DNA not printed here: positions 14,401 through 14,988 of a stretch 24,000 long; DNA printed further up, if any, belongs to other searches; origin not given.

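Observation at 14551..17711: Complete lactococcin-972-type bacteriocin operon in a high-GC actinobacterium, with a two-cysteine mature peptide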

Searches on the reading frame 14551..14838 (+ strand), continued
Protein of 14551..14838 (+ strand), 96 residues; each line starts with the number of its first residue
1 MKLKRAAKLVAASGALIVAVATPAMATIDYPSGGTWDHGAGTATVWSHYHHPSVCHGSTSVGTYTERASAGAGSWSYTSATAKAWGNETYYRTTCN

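Call 65: search_solved_structures(query=A1, max_evalue=1, show_alignments=3)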
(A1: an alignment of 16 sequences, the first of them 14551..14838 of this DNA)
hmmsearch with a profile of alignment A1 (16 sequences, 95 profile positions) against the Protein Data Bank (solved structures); distinct sequences matched with E-value up to 1: 3.
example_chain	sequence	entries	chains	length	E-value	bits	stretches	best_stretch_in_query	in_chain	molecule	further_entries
2lgn_A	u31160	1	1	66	4.8e-06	30.2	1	34-91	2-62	Lactococcin 972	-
9hkj_A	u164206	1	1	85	1.8e-05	28.3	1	30-81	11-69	Lactococcin 972 family bacteriocin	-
5mp2_C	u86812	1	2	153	0.066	16.9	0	12-41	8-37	Camelid nanobody VHH04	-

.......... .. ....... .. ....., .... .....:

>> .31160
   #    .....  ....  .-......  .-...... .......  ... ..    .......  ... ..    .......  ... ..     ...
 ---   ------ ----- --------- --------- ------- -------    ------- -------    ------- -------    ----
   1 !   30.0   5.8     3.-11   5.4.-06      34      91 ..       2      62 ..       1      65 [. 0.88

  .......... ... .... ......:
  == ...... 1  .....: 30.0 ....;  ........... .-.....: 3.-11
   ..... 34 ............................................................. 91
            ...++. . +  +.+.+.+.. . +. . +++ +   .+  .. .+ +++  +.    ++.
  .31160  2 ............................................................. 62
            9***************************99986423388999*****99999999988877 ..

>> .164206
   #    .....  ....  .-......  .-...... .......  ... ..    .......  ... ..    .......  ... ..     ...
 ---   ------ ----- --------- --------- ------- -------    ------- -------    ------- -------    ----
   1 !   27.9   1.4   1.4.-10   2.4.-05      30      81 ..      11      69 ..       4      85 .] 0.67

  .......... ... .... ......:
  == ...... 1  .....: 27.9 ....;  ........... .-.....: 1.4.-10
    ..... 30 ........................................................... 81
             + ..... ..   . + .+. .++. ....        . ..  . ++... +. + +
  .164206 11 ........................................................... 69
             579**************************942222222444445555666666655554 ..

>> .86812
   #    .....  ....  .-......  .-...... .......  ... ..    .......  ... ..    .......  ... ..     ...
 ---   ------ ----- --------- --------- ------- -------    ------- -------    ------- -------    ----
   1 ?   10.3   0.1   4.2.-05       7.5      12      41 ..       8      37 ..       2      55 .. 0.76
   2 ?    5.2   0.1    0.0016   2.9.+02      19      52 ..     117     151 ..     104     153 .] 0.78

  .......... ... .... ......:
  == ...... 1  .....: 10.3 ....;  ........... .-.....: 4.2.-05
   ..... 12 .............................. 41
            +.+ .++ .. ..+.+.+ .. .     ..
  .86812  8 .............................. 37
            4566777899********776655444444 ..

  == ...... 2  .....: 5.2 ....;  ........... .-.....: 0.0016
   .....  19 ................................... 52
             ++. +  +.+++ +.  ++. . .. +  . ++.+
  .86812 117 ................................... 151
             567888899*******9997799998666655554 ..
